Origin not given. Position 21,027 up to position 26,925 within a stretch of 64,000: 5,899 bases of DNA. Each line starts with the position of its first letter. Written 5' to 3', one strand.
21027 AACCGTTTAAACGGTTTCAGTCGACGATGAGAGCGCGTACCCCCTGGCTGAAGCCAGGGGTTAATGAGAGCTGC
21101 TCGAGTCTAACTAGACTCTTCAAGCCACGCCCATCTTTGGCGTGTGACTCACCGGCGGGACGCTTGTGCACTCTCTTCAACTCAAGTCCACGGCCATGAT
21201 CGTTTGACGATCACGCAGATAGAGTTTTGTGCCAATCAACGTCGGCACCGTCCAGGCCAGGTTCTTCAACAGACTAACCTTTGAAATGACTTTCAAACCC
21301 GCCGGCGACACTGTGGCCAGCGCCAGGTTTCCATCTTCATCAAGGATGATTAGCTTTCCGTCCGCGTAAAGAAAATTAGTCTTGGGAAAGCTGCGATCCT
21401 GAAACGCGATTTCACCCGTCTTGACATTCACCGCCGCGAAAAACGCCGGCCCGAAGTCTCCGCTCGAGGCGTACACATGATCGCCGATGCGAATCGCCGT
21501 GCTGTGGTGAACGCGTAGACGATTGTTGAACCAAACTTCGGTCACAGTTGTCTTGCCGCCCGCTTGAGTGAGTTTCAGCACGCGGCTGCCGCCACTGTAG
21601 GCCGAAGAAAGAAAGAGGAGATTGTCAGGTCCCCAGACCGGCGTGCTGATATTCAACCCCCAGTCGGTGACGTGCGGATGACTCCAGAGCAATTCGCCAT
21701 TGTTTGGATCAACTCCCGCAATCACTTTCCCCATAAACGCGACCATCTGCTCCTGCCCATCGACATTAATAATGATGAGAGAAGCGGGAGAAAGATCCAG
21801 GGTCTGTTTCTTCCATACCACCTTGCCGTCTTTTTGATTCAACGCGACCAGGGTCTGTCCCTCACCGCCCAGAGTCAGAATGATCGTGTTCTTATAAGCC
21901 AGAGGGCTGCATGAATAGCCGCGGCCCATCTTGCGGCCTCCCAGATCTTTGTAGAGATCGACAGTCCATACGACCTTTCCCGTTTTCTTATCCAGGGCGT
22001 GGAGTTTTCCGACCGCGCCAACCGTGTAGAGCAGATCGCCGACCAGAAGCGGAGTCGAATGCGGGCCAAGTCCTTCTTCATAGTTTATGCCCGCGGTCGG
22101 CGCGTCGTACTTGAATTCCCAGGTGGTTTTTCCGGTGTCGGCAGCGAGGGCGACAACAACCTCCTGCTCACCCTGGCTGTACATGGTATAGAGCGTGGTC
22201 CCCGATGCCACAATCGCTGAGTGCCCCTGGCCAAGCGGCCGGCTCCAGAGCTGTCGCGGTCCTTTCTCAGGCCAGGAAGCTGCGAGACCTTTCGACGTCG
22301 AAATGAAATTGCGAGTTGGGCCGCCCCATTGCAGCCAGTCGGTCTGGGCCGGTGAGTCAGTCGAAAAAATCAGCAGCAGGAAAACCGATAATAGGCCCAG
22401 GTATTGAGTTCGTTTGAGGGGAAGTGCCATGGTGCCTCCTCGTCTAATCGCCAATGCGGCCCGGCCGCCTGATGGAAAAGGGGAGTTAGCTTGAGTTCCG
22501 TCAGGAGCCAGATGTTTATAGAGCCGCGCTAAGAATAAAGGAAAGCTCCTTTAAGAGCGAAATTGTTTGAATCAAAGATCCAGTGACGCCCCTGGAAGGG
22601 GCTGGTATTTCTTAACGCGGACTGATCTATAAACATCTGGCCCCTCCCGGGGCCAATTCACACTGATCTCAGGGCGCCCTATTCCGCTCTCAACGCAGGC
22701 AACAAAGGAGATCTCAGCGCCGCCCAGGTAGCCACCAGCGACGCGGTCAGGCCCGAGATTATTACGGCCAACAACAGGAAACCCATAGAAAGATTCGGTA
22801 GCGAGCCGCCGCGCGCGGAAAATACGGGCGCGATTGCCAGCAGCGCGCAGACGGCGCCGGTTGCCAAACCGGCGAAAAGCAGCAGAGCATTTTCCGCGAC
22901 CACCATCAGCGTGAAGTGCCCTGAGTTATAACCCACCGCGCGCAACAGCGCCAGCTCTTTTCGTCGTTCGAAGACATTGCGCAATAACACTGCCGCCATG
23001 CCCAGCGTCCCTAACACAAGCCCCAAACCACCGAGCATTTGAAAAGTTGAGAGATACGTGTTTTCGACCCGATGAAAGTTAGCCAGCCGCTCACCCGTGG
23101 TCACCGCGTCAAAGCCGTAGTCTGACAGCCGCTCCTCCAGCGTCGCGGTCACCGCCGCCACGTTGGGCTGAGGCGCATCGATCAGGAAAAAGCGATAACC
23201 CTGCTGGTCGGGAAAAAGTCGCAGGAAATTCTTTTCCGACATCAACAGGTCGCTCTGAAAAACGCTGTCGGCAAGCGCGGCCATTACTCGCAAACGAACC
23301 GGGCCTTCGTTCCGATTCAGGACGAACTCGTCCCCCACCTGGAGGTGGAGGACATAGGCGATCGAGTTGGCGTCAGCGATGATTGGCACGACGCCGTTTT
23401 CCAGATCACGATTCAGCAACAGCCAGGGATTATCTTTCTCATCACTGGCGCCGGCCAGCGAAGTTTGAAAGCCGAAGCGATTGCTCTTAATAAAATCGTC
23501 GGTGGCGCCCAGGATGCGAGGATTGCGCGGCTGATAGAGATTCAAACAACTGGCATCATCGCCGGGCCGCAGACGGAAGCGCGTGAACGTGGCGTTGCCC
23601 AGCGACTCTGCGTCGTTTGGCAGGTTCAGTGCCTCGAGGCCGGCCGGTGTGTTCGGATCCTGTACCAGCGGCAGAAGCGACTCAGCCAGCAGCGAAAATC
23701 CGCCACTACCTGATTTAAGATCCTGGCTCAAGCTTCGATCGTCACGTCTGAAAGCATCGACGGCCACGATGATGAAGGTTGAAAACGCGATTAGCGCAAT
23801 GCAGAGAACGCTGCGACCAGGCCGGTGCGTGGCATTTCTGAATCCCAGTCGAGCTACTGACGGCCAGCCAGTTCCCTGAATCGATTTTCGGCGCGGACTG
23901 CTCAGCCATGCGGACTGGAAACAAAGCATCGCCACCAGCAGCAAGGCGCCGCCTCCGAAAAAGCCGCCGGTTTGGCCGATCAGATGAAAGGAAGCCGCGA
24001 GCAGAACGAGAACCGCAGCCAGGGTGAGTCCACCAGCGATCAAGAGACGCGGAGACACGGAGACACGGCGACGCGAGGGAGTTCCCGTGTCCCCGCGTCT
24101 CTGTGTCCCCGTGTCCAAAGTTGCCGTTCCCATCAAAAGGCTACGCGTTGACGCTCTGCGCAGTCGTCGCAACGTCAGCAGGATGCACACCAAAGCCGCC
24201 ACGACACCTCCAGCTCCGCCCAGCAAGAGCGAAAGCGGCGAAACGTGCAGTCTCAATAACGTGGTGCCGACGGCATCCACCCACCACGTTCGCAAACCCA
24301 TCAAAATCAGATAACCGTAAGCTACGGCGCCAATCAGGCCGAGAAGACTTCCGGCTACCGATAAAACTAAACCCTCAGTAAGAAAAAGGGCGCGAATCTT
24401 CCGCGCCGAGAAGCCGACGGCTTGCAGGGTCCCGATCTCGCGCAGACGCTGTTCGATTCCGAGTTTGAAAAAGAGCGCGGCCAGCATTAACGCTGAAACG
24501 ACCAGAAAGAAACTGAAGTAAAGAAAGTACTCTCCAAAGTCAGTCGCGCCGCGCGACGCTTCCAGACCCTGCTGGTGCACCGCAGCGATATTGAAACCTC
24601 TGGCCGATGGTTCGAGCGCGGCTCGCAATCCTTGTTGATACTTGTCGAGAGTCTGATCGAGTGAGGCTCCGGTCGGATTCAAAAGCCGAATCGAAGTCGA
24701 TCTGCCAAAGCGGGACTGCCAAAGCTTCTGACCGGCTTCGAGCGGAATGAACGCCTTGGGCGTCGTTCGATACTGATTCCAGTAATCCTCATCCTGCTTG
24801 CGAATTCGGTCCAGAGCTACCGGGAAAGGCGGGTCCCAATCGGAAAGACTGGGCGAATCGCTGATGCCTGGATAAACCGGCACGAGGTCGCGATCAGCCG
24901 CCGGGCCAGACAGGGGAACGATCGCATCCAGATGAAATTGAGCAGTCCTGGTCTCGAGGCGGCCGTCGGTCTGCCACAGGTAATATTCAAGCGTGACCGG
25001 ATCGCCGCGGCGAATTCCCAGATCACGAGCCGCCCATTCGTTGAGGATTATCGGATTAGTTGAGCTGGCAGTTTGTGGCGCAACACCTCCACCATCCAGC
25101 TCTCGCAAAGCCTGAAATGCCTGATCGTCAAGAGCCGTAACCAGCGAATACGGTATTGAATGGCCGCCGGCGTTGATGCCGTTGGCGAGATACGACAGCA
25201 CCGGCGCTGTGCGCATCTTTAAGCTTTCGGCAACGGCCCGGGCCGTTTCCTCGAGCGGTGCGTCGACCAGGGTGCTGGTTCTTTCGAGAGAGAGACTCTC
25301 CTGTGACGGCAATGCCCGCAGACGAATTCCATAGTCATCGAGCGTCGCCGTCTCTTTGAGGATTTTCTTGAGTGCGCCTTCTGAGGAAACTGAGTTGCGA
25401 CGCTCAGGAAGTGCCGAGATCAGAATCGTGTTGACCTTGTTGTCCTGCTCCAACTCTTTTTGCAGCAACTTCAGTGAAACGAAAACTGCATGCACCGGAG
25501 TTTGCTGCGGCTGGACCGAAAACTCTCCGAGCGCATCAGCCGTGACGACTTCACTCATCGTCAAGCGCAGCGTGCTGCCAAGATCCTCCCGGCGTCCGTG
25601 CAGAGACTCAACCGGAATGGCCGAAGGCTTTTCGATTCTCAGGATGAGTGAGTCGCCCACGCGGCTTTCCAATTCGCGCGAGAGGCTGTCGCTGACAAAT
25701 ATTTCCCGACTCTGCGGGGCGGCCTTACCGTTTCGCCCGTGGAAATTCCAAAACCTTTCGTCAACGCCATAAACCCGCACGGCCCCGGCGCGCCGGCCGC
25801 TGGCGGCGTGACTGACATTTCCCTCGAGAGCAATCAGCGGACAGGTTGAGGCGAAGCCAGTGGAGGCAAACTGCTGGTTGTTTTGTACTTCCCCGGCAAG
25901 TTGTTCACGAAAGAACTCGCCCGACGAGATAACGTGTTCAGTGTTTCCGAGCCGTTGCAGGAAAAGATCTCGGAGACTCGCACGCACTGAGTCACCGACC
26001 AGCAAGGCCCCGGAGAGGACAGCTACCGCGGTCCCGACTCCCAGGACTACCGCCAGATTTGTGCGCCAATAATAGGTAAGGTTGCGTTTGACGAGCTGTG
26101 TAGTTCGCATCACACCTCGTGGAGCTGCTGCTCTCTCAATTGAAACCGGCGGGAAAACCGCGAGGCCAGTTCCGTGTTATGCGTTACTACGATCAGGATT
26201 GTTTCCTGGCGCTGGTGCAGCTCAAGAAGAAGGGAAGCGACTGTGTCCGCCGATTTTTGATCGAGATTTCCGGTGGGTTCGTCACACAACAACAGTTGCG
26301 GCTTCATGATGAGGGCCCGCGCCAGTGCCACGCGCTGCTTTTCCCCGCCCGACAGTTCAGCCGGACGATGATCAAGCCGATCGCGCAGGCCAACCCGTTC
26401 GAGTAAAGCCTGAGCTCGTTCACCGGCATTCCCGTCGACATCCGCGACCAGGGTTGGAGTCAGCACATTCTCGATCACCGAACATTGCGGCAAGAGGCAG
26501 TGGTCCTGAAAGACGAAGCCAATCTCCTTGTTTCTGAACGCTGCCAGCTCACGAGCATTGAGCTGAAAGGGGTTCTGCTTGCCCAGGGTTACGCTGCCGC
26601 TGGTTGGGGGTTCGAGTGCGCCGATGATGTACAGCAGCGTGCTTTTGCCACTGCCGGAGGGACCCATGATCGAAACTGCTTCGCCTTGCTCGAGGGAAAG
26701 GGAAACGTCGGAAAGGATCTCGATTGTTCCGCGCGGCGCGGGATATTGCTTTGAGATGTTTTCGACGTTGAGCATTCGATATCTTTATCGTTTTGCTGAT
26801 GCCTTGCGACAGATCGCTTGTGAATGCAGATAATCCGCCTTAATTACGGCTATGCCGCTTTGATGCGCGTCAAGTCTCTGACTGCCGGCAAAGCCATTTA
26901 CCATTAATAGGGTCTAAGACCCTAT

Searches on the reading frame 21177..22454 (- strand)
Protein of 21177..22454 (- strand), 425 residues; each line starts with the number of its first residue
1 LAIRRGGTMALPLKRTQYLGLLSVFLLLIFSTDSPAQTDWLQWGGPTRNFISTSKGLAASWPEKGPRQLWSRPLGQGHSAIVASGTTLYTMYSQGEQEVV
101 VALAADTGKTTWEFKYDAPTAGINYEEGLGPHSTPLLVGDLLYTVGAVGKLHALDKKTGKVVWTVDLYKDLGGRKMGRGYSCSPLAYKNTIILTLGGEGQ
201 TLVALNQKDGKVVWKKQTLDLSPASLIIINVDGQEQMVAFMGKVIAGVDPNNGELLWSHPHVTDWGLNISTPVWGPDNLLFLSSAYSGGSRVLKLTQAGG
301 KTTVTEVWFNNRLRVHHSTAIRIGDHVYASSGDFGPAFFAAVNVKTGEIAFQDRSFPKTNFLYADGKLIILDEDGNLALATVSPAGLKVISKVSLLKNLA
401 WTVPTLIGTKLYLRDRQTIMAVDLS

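Call 66: search_protein_families(library=pfam, proteins=[window:21177-22454:-], max_evalue=0.001)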
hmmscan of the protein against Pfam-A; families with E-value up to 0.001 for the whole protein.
window:21177-22454:- (425 aa): 4 families
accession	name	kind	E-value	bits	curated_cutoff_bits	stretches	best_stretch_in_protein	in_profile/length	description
PF13360.13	PQQ_2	-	1.6e-28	100.4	27.6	1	98-351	3-231/233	Outer membrane protein assembly factor BamB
PF01011.28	PQQ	-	4.9e-13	49.1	26.7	1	132-212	50-136/595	Glucose/ethanol/alcohol dehydrogenase, beta-propeller domain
PF13570.13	Beta-prop_ACSF4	-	5.1e-11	43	133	1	99-259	30-171/329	Beta-alanine-activating enzyme, beta-propeller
PF25293.1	Beta-prop_EMC1_N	-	5.4e-05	23.4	34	0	182-268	67-154/219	EMC1 N-terminal beta-propeller domain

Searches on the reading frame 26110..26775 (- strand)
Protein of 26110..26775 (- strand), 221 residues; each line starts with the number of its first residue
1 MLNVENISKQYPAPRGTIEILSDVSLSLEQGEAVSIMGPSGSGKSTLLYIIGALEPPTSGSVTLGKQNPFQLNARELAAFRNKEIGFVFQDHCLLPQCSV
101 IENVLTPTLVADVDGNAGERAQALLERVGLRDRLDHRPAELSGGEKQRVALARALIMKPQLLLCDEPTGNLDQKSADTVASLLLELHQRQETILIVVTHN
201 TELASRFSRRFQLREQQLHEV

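Call 3: search_protein_families(library=pfam, proteins=[window:26110-26775:-], max_evalue=1)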
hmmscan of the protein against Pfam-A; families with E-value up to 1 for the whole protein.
window:26110-26775:- (221 aa): 16 families
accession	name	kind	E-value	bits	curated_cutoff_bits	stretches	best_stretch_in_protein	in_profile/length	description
PF00005.33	ABC_tran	-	1.4e-37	129.8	25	1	21-168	1-136/137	ABC transporter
PF02463.25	SMC_N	-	8.6e-08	32.3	40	1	33-215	26-213/220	RecF/RecN/SMC N terminal domain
PF13304.12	AAA_21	-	5.3e-06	27.1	27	2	138-203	235-302/304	AAA domain, putative AbiEii toxin, Type IV TA system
PF13555.12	AAA_29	-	0.00025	21.2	27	1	27-48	18-39/61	P-loop containing region of AAA domain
PF13191.12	AAA_16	-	0.001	20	32.6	1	30-195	23-166/167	AAA ATPase domain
PF25199.1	nSTAND_NTPase5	-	0.0031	17.8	34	1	26-49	36-59/145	Novel STAND NTPase 5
PF13401.12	AAA_22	-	0.023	15.4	27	1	33-195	7-119/130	AAA domain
PF20703.3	nSTAND1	-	0.039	14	27.1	1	24-49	26-51/379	Novel STAND NTPase 1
PF03193.22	RsgA_GTPase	-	0.044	14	30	1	26-49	102-124/174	RsgA GTPase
PF13558.12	SbcC_Walker_B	-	0.049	14.3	27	0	132-183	24-88/90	SbcC/RAD50-like, Walker B motif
PF13166.12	AAA_13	-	0.062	12.4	36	1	153-216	521-586/713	AAA domain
PF03266.21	NTPase_1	-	0.085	13.1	23.9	0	150-213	88-146/168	NTPase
PF20720.3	nSTAND3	-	0.1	12.7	27.2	1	27-50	13-36/155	Novel STAND NTPase 3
PF13238.12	AAA_18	-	0.14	13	29.4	0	35-51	2-18/128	AAA domain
PF00004.35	AAA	-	0.17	12.8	21.2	0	36-51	3-18/131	ATPase family associated with various cellular activities (AAA)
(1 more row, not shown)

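Call 4: search_protein_families(library=ncbifam, proteins=[window:26110-26775:-], max_evalue=1)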
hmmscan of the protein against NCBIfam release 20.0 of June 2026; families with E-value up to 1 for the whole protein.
window:26110-26775:- (221 aa): 201 families (the best 25 are shown)
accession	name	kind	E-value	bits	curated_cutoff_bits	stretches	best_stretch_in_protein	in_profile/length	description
TIGR02211.1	LolD_lipo_ex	equivalog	1.4e-75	253.6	307.75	1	1-219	1-220/221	lipoprotein-releasing ABC transporter ATP-binding protein LolD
NF008639.0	PRK11629.1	equivalog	6.5e-67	225.4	360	1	2-219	7-225/234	lipoprotein-releasing ABC transporter ATP-binding protein LolD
NF007879.0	PRK10584.1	equivalog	1.5e-60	204.8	336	1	2-220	7-226/228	putative ABC transporter ATP-binding protein YbbA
TIGR02673.1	FtsE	equivalog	3.6e-58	196.8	264.85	1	1-211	1-207/214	cell division ATP-binding protein FtsE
NF007826.0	PRK10535.1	equivalog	2.5e-55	188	966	1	1-216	4-219/648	macrolide ABC transporter ATP-binding protein/permease MacB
TIGR03608.1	L_ocin_972_ABC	subfamily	1.7e-54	184.4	254.85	1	5-210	2-203/206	putative bacteriocin export ABC transporter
NF038007.1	ABC_ATP_DarD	equivalog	3.3e-53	180.4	375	1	1-213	1-213/218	darobactin export ABC transporter ATP-binding protein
TIGR02315.1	ABC_phnC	equivalog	9.5e-51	172.5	266.1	1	1-210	1-215/243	phosphonate ABC transporter ATP-binding protein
TIGR02982.1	heterocyst_DevA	subfamily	2.7e-49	167.7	295.8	1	2-205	2-206/220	ABC exporter ATP-binding subunit, DevA family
NF007027.0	PRK09493.1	equivalog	9.5e-47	159.3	379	1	1-211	1-206/240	glutamine ABC transporter ATP-binding protein GlnQ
NF040933.2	ABC_arch_GlcV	equivalog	1.7e-45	155.5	450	1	2-202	3-203/357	glucose ABC transporter ATP-binding protein GlcV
TIGR03005.1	ectoine_ehuA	equivalog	4.9e-44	150.4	345.4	1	5-211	4-217/252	ectoine/hydroxyectoine ABC transporter ATP-binding protein EhuA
TIGR00968.1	3a0106s01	subfamily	2.6e-43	148.3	342.75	1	3-209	2-199/237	sulfate ABC transporter ATP-binding protein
NF008338.0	PRK11124.1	equivalog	4.8e-43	147.4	369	1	4-210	5-210/242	arginine ABC transporter ATP-binding protein ArtP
TIGR03265.1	PhnT2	equivalog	5.8e-43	147.5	457.7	1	2-208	5-202/353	putative 2-aminoethylphosphonate ABC transporter ATP-binding protein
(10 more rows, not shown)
